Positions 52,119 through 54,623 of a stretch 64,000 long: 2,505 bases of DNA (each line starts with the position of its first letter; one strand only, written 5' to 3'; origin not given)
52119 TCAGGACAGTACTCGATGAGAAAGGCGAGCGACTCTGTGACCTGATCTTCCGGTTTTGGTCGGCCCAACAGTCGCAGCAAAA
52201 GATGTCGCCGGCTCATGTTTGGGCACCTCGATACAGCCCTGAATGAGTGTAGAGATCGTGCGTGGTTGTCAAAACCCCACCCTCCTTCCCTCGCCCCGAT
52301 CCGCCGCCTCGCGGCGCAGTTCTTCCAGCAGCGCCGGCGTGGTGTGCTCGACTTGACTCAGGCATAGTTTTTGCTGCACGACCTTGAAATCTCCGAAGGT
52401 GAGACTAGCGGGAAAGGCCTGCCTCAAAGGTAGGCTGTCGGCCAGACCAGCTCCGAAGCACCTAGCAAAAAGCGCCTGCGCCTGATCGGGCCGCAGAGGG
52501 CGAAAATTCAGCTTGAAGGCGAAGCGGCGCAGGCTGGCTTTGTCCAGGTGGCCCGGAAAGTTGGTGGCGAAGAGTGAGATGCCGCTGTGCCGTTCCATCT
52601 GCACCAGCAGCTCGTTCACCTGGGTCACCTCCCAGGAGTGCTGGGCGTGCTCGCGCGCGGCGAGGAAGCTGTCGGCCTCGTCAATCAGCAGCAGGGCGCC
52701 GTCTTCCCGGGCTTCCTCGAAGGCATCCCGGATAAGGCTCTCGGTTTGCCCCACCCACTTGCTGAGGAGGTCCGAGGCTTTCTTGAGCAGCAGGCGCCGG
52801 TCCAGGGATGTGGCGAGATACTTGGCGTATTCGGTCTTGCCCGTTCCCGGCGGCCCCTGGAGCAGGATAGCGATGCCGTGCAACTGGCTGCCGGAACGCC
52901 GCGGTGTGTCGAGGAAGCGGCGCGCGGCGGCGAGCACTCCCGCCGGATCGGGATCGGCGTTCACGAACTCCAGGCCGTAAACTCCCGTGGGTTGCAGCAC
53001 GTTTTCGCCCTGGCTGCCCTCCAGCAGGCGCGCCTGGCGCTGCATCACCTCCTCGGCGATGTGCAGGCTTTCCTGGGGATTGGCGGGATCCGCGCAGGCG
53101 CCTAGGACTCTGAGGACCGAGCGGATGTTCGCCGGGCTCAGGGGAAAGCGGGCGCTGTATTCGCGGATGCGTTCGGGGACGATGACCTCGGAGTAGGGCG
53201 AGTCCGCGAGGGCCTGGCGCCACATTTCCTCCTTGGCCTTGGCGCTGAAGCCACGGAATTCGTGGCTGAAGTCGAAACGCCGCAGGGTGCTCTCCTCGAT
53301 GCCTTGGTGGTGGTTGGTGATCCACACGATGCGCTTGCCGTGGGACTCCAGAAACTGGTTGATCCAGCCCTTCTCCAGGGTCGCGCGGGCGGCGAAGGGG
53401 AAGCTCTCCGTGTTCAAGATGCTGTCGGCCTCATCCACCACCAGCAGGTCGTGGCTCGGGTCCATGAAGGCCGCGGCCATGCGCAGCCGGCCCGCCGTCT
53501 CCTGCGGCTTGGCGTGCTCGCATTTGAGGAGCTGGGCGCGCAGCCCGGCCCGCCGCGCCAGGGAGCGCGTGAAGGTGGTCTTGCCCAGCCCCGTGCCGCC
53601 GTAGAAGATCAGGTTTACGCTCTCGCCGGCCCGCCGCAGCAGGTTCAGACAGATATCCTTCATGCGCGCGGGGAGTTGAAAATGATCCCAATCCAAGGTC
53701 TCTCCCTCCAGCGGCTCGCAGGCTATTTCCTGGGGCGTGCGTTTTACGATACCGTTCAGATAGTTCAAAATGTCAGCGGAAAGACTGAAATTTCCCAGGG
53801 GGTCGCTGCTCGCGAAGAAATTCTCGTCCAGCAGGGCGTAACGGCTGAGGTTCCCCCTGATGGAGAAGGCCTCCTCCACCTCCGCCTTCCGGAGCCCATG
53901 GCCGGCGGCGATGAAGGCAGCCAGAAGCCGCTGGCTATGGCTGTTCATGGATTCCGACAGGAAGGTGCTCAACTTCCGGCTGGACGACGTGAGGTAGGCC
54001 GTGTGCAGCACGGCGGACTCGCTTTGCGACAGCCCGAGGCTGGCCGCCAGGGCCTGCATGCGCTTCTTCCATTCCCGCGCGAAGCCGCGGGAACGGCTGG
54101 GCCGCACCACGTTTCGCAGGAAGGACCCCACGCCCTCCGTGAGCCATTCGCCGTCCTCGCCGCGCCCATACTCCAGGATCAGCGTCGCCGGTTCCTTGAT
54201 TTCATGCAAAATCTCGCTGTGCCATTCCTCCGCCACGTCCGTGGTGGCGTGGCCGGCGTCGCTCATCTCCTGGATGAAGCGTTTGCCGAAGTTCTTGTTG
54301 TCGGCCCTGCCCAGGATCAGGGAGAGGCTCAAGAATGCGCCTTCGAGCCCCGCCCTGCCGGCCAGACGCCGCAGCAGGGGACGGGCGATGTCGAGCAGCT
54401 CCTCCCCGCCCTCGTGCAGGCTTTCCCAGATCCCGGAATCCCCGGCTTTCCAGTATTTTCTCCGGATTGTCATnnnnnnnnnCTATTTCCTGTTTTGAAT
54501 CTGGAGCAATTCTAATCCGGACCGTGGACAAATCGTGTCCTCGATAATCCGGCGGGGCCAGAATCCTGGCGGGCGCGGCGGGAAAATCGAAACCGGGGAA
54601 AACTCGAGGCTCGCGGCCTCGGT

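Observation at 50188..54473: Candidate uncharacterised defence-like operon: double-AAA+ ATPase, low-GC PD-(D/E)xK-like protein, degenerate 2H-phosphoesterase-like protein, orphan fragment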

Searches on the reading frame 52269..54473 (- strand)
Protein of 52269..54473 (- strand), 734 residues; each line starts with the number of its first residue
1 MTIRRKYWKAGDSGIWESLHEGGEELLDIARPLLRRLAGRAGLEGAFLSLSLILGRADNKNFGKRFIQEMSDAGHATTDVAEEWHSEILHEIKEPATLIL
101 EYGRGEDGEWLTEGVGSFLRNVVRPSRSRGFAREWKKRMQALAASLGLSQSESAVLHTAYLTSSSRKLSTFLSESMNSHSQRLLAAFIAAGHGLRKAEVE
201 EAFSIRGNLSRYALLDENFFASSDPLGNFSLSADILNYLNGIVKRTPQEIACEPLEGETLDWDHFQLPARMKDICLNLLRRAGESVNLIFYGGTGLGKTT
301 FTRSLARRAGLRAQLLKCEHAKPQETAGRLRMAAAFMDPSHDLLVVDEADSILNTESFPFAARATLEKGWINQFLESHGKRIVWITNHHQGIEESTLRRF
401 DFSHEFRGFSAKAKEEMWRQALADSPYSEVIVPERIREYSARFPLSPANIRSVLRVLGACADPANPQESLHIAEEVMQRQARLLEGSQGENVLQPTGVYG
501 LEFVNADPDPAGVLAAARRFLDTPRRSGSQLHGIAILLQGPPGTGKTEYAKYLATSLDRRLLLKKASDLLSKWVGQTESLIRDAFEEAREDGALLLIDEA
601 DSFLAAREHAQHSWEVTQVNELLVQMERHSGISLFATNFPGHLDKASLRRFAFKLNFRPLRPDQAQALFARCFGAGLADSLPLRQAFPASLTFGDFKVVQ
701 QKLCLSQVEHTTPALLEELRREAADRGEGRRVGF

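Call 3: search_protein_families(library=pfam, proteins=[window:52269-54473:-], max_evalue=0.01)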
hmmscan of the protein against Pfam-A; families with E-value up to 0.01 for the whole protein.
window:52269-54473:- (734 aa): 24 families
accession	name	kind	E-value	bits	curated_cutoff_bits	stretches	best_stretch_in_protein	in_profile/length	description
PF00004.35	AAA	-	1.1e-35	123.4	21.2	2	536-658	1-130/131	ATPase family associated with various cellular activities (AAA)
PF05729.18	NACHT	-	2.6e-07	31.1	26.7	0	567-673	55-164/167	NACHT domain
PF13191.12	AAA_16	-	7e-07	30.3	32.6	1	534-598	25-96/167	AAA ATPase domain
PF00910.28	RNA_helicase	-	1.1e-06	29.5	21.5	1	536-571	1-36/105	RNA helicase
PF13238.12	AAA_18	-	1.6e-06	29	29.4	1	536-603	1-66/128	AAA domain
PF07728.20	AAA_5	-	1.6e-06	28.6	22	1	536-601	2-76/139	AAA domain (dynein-related subfamily)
PF02367.23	TsaE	-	4e-06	27.2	26.6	0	272-312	8-48/128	Threonylcarbamoyl adenosine biosynthesis protein TsaE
PF13401.12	AAA_22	-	5.4e-06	27.2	27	0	536-562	8-37/130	AAA domain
PF13521.12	AAA_28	-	1.4e-05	25.9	27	0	289-310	3-24/164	AAA domain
PF05496.18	RuvB_N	-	3.5e-05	24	27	0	536-562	36-62/159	Holliday junction DNA helicase RuvB P-loop domain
PF13173.12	AAA_14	-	7.3e-05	23.2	27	0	535-611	4-82/129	AAA domain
PF13207.12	AAA_17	-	8.1e-05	23.4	27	0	540-607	2-68/136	AAA domain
PF13671.12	AAA_33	-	0.00066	20.4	27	0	536-559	2-25/143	AAA domain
PF07724.20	AAA_2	-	0.00078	20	27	0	534-602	4-86/166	AAA domain (Cdc48 subfamily)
PF05707.18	Zot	-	0.00087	19.2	20.3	0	307-394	50-133/197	Zonular occludens toxin (Zot)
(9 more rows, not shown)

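Call 4: search_protein_families(library=padloc, proteins=[window:52269-54473:-], max_evalue=0.01)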
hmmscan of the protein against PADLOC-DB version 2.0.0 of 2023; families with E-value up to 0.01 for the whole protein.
window:52269-54473:- (734 aa): 12 families
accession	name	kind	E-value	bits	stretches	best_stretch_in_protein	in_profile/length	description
PDLC02196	IetA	-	4e-28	96.9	1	535-671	124-263/374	-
PDLC04232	IetA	-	2.9e-22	77.5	1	536-671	119-257/330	-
PDLC02195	IetA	-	2e-20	71.5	1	535-658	139-265/395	-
PDLC04231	IetA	-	6.9e-15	53.6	1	535-658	119-245/262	-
PDLC00914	TRIP13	-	4.6e-14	50.6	1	536-667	74-225/302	TRIP13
PDLC00915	TRIP13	-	8.1e-10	36.6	1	529-655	60-206/302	TRIP13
PDLC04140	mad8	-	5e-07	27.5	0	287-352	29-86/314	mads_8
PDLC03838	DolB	-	1.1e-06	26.2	1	534-566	167-199/375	-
PDLC03921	MkoA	-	7.5e-05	18.5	1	537-551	1046-1060/1607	-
PDLC03920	MkoA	-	0.0023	14.2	1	536-552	634-650/1112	-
PDLC04789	PDC-S01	-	0.0033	14.5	0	280-355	12-88/375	-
PDLC04606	PDC-M37B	-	0.0065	13.7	0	535-564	176-205/390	-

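Call 5: search_protein_families(library=ncbifam, proteins=[window:52269-54473:-], max_evalue=0.01)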
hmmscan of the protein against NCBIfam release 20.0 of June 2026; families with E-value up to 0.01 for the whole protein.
window:52269-54473:- (734 aa): 37 families (the best 25 are shown)
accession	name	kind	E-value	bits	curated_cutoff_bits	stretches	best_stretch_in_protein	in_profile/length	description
NF042959.1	IteA_antiphage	equivalog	4.7e-28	98.4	510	1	535-673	127-268/367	anti-phage ATPase IteA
TIGR01243.1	CDC48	subfamily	3.9e-16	58.5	802.65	1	536-653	490-613/733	CDC48 family AAA ATPase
NF003069.1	PRK03992.1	subfamily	1.7e-14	53.8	500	1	536-649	168-289/379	proteasome-activating nucleotidase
NF041006.2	cell_div_CdvC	equivalog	3.9e-14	52.4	650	1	535-667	136-280/370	cell division protein CdvC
TIGR01242.2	TIGR01242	subfamily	5.5e-13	48.6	500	1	536-649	151-272/362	proteasome-activating nucleotidase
NF047748.1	PrtsmActNtasePan1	equivalog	1.3e-12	47.5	750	1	535-653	184-310/405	proteasome-activating nucleotidase Pan1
NF047747.1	PrtsmActNtasePan2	equivalog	2.1e-12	47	700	1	535-649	187-309/397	proteasome-activating nucleotidase Pan2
TIGR01241.2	FtsH_fam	equivalog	3.6e-12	45.8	600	1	536-650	198-320/598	ATP-dependent zinc metalloprotease FtsH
TIGR03689.1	pup_AAA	equivalog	1.6e-11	43.7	504.75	1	536-689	219-390/512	proteasome ATPase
NF008004.0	PRK10733.1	equivalog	4.7e-10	38.1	1008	1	535-653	187-313/644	ATP-dependent zinc metalloprotease FtsH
TIGR03922.1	T7SS_EccA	equivalog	5.7e-10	38.4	466.65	1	536-630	315-414/557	type VII secretion AAA-ATPase EccA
NF003229.0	PRK04195.1-5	equivalog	3.7e-08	32.5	280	1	533-603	44-115/413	replication factor C large subunit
TIGR02881.1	spore_V_K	equivalog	4.3e-07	29.3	422.95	1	534-603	43-117/261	stage V sporulation protein K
TIGR00635.1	ruvB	equivalog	1.9e-05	23.9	299.05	0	536-569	33-66/305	Holliday junction branch migration DNA helicase RuvB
TIGR02928.1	TIGR02928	subfamily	3.2e-05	23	181.3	0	280-310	35-65/366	orc1/cdc6 family replication initiation protein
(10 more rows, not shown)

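Call 7: find_homologous_proteins(query=window:52269-54473:-)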
Query window:52269-54473:- (734 aa): 19 proteins with E <= 0.001 among 8000 candidates.
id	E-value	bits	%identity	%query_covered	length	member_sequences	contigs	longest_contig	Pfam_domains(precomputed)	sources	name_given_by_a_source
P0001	0.0e+0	1647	100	100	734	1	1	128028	PF13173.13,PF05729.19,PF02367.24,PF13521.13,PF00910.29,PF00004.36,PF13401.13,PF13238.13,PF07728.21,PF13191.13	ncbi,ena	-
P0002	2.3e-146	507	42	98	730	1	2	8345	PF02367.24,PF13207.13,PF00910.29,PF00004.36,PF13401.13,PF13238.13,PF05496.19,PF13191.13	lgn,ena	-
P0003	1.9e-73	266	33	85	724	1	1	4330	PF13173.13,PF07693.21,PF13245.13,PF00493.30,PF00004.36,PF13401.13,PF13238.13,PF05673.20,PF05496.19,PF01637.25,PF07728.21,PF13191.13,PF06414.19,PF13479.13,PF25201.1,PF24883.3,PF12774.14,PF12775.14,PF05729.19,PF02367.24,PF00910.29,PF25199.2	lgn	-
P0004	5.2e-69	252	33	69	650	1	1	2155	PF13173.13,PF13479.13,PF13671.13,PF13207.13,PF00910.29,PF00004.36,PF13401.13,PF13238.13,PF05673.20,PF07728.21,PF13191.13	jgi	-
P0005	2.3e-55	207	32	64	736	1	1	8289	PF06068.20,PF05729.19,PF00910.29,PF00004.36,PF05496.19,PF13191.13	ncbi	-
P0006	4.0e-51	193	33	60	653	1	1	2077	PF13671.13,PF00004.36,PF13401.13,PF13238.13,PF05496.19,PF07728.21,PF13191.13,PF13479.13,PF05729.19,PF02367.24,PF13521.13,PF13207.13,PF00910.29,PF01078.28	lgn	-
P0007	5.4e-50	189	33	65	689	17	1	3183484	PF20030.6,PF13086.13,PF13671.13,PF00004.36,PF13401.13,PF13238.13,PF05673.20,PF05496.19,PF07728.21,PF13191.13,PF12774.14,PF02367.24,PF13521.13,PF13207.13,PF00910.29,PF25199.2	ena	-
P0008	2.4e-47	180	28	81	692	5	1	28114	PF20030.6,PF13086.13,PF00004.36,PF13401.13,PF13238.13,PF05496.19,PF07728.21,PF13191.13,PF02367.24,PF13521.13,PF13207.13,PF00910.29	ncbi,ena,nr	ncbi:MAG: AAA family ATPase [Rhodospirillales bacterium]|nr:AAA family ATPase [Rhodospirillales bact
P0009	4.0e-46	176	29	83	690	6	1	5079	PF20030.6,PF13086.13,PF13671.13,PF00004.36,PF13401.13,PF13238.13,PF05496.19,PF07728.21,PF13191.13,PF12774.14,PF02367.24,PF13521.13,PF13207.13,PF00910.29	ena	-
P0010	1.0e-44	171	32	60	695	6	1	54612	PF20030.6,PF02224.25,PF13671.13,PF00004.36,PF13401.13,PF13238.13,PF05496.19,PF07728.21,PF03215.22,PF13191.13,PF02367.24,PF13521.13,PF13207.13,PF00910.29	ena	-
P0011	2.7e-44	170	31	65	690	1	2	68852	PF20030.6,PF13086.13,PF13671.13,PF00004.36,PF13401.13,PF13238.13,PF05496.19,PF07728.21,PF13191.13,PF12774.14,PF05729.19,PF02367.24,PF13521.13,PF13207.13,PF00910.29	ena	-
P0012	4.5e-21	93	33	23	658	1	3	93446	PF13173.13,PF06068.20,PF00004.36,PF13401.13,PF13238.13,PF05673.20,PF05496.19,PF07728.21,PF13191.13,PF25201.1,PF00910.29,PF20720.4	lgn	-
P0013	1.3e-20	92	38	18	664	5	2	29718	PF13173.13,PF06068.20,PF13671.13,PF00004.36,PF13401.13,PF13238.13,PF05673.20,PF05496.19,PF07728.21,PF13191.13,PF13521.13,PF13207.13,PF00910.29,PF25199.2,PF20720.4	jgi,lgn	jgi:transitional endoplasmic reticulum ATPase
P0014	2.6e-13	68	35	21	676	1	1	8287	PF22977.3,PF00004.36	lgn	-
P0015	1.3e-12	65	37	17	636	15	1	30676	PF22977.3,PF00004.36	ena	-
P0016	2.9e-9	54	34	17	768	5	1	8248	PF22977.3,PF00004.36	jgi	jgi:hypothetical protein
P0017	1.2e-8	52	34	18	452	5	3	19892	PF14559.13,PF00004.36,PF13428.13,PF17862.8,PF13191.13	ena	-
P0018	1.5e-7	49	34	18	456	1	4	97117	PF14559.13,PF13431.13,PF25060.1,PF13432.13,PF00004.36,PF13428.13,PF17862.8,PF07719.24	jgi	jgi:AAA+ superfamily predicted ATPase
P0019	2.8e-4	38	33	19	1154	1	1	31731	PF13173.13,PF06068.20,PF13671.13,PF00004.36,PF13401.13,PF05496.19,PF07728.21,PF13191.13,PF13479.13,PF00158.33,PF07724.21,PF13521.13,PF01434.25,PF01078.28,PF20720.4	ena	-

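Call 8: find_encoding_contigs(protein=P0001, flank=10000, max_places=3)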
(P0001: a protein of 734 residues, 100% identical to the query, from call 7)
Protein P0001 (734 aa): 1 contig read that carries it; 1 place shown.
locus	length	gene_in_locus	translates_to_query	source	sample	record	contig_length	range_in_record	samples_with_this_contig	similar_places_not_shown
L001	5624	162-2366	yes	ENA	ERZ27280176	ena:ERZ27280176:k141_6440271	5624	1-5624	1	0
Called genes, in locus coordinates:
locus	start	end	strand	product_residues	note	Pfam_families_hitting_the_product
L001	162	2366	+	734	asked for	PF13238:AAA_18 (faint), PF13401:AAA_22 (faint), PF02367:TsaE (faint), PF13191:AAA_16 (faint), PF00004:AAA, PF00910:RNA_helicase (faint), PF05729:NACHT (faint), PF00004:AAA, +3 more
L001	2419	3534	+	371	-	-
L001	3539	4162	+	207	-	-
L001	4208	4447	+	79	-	-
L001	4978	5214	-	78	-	-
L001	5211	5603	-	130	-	PF14076:DUF4258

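Call 9: find_encoding_contigs(protein=P0002, flank=8000, max_places=3)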
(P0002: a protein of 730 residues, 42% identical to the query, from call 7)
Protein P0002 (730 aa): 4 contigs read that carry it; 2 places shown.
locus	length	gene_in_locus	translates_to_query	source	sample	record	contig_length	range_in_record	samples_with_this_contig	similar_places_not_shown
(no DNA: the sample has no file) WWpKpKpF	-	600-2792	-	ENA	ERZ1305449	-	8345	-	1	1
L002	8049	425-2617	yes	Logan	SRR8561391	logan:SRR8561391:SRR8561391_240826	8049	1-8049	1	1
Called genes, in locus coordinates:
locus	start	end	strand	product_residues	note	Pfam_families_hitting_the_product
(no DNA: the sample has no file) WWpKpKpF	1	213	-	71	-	?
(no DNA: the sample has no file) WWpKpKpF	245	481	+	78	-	-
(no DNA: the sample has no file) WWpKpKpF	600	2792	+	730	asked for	PF02367:TsaE (faint), PF05496:RuvB_N (faint), PF13191:AAA_16 (faint), PF13401:AAA_22 (faint), PF00004:AAA, PF00910:RNA_helicase (faint), PF13207:AAA_17 (faint), PF00004:AAA, +1 more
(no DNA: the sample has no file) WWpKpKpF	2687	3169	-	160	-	-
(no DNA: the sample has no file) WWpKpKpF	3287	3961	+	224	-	PF14487:DarT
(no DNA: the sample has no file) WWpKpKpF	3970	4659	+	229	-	PF22397:NADAR-DarT1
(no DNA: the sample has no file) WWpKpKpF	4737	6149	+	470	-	-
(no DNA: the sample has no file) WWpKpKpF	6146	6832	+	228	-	-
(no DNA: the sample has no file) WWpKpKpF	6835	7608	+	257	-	-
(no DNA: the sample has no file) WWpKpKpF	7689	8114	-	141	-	-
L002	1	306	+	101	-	?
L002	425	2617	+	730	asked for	PF02367:TsaE (faint), PF05496:RuvB_N (faint), PF13191:AAA_16 (faint), PF13401:AAA_22 (faint), PF00004:AAA, PF00910:RNA_helicase (faint), PF13207:AAA_17 (faint), PF00004:AAA, +1 more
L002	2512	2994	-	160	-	-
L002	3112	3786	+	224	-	PF14487:DarT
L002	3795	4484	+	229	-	PF22397:NADAR-DarT1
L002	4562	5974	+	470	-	-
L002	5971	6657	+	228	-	-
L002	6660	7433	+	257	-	-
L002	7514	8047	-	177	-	?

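Call 10: find_encoding_contigs(protein=P0005, flank=8000, max_places=3)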
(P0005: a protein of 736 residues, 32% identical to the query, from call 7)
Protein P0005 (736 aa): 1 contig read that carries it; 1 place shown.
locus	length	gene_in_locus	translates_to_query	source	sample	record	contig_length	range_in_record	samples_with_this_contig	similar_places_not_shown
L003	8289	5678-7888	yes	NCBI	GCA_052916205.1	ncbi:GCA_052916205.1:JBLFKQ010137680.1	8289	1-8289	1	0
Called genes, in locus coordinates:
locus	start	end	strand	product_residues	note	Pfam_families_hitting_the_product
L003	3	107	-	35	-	?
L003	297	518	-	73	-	-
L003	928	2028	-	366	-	PF13424:TPR_12 (faint), PF13181:TPR_8 (faint), PF00515:TPR_1 (faint), PF07719:TPR_2 (faint), PF13432:TPR_16 (faint), PF13428:TPR_14 (faint), PF14559:TPR_19 (faint)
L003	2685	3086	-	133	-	PF00072:Response_reg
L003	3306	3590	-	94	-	-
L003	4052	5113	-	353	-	PF02661:Fic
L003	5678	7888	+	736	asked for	PF13191:AAA_16 (faint), PF05729:NACHT (faint), PF05496:RuvB_N (faint), PF06068:TIP49 (faint), PF00004:AAA, PF00910:RNA_helicase (faint), PF00004:AAA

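Call 11: find_encoding_contigs(protein=P0007, flank=8000, max_places=3)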
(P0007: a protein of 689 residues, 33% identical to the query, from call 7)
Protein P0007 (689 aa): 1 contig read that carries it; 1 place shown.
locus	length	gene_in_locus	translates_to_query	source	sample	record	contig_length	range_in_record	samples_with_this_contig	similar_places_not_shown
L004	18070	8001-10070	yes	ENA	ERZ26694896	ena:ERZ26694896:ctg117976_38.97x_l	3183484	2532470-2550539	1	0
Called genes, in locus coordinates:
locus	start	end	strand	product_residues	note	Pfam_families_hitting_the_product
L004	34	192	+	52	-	-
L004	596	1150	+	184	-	PF13338:AbiEi_4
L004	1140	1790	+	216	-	PF08843:AbiEii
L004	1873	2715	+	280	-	PF17194:AbiEi_3_N, PF13338:AbiEi_4 (weak), PF11459:AbiEi_3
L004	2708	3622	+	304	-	PF08843:AbiEii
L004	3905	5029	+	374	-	PF22560:GMT-wHTH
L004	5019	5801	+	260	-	PF07505:DUF5131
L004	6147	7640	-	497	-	PF11074:DUF2779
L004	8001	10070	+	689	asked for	PF13086:AAA_11 (faint), PF13401:AAA_22 (faint), PF05496:RuvB_N (faint), PF05673:DUF815 (faint), PF25199:nSTAND_NTPase5 (faint), PF02367:TsaE (faint), PF00004:AAA, PF00004:AAA, +9 more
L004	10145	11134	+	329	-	PF13280:WYL, PF25583:WCX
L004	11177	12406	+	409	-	-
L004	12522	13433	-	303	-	-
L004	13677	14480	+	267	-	-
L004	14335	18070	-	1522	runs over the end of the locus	PF03160:Calx-beta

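Call 12: find_encoding_contigs(protein=P0008, flank=8000, max_places=3)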
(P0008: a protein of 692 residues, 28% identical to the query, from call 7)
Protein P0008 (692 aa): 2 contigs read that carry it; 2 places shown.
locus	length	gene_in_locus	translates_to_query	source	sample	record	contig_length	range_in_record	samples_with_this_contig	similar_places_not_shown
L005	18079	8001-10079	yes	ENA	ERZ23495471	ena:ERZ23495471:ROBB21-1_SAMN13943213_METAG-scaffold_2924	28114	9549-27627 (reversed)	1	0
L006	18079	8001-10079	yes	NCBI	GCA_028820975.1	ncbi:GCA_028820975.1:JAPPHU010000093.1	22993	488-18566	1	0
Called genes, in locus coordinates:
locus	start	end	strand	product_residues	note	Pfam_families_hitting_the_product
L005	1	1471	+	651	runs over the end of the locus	?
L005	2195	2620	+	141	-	-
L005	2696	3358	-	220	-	-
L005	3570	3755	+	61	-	-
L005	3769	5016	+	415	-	PF00753:Lactamase_B (weak), PF12706:Lactamase_B_2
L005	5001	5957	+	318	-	-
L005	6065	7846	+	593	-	PF00459:Inositol_P, PF03747:ADP_ribosyl_GH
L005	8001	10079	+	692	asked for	PF13191:AAA_16 (faint), PF13401:AAA_22 (faint), PF02367:TsaE (faint), PF05496:RuvB_N (faint), PF13086:AAA_11 (faint), PF20030:bpMoxR (faint), PF00004:AAA (weak), PF00004:AAA, +5 more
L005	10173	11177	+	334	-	PF13280:WYL, PF25583:WCX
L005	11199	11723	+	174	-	-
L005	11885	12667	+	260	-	PF01381:HTH_3, PF12844:HTH_19, PF13413:HTH_25 (faint), PF24250:HVO_2718 (faint), PF01381:HTH_3, PF12844:HTH_19 (weak), PF13560:HTH_31 (weak)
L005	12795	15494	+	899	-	PF12705:PDDEXK_1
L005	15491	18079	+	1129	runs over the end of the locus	PF00580:UvrD-helicase, PF13245:AAA_19, PF13361:UvrD_C, PF13538:UvrD_C_2 (faint)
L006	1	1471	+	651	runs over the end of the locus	?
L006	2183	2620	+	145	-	-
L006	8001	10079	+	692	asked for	PF13191:AAA_16 (faint), PF13401:AAA_22 (faint), PF02367:TsaE (faint), PF05496:RuvB_N (faint), PF13086:AAA_11 (faint), PF20030:bpMoxR (faint), PF00004:AAA (weak), PF00004:AAA, +5 more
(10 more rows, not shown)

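Call 13: find_encoding_contigs(protein=P0010, flank=8000, max_places=3)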
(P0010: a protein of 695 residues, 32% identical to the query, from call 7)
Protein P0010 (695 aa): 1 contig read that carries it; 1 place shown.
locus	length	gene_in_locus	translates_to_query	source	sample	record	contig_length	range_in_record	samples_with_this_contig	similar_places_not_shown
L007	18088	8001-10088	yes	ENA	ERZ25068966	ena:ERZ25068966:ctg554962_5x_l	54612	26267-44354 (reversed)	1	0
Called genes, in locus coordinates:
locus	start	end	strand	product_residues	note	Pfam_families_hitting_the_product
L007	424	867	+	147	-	PF09299:Mu-transpos_C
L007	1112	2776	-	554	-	PF13428:TPR_14 (faint), PF07719:TPR_2 (faint), PF13431:TPR_17 (faint), PF23914:TPR_CcmH_CycH (weak), PF00515:TPR_1 (faint), PF14559:TPR_19 (weak)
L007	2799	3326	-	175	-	-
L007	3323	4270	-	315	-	-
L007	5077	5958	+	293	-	PF13808:DDE_Tnp_1_assoc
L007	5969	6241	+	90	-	PF04255:DUF433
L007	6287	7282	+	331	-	PF09002:Card1_endonuc (weak)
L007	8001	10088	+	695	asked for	PF13191:AAA_16 (faint), PF00910:RNA_helicase (faint), PF13238:AAA_18 (faint), PF13401:AAA_22 (faint), PF05496:RuvB_N (faint), PF02367:TsaE (faint), PF00004:AAA, PF00004:AAA, +7 more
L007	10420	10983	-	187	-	PF14345:GDYXXLXY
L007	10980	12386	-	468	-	PF09925:DUF2157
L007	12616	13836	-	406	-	PF07690:MFS_1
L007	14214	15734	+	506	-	PF06609:TRI12, PF00083:Sugar_tr, PF07690:MFS_1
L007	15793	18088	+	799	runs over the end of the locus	PF01315:Ald_Xan_dh_C, PF02738:MoCoBD_1, PF20256:MoCoBD_2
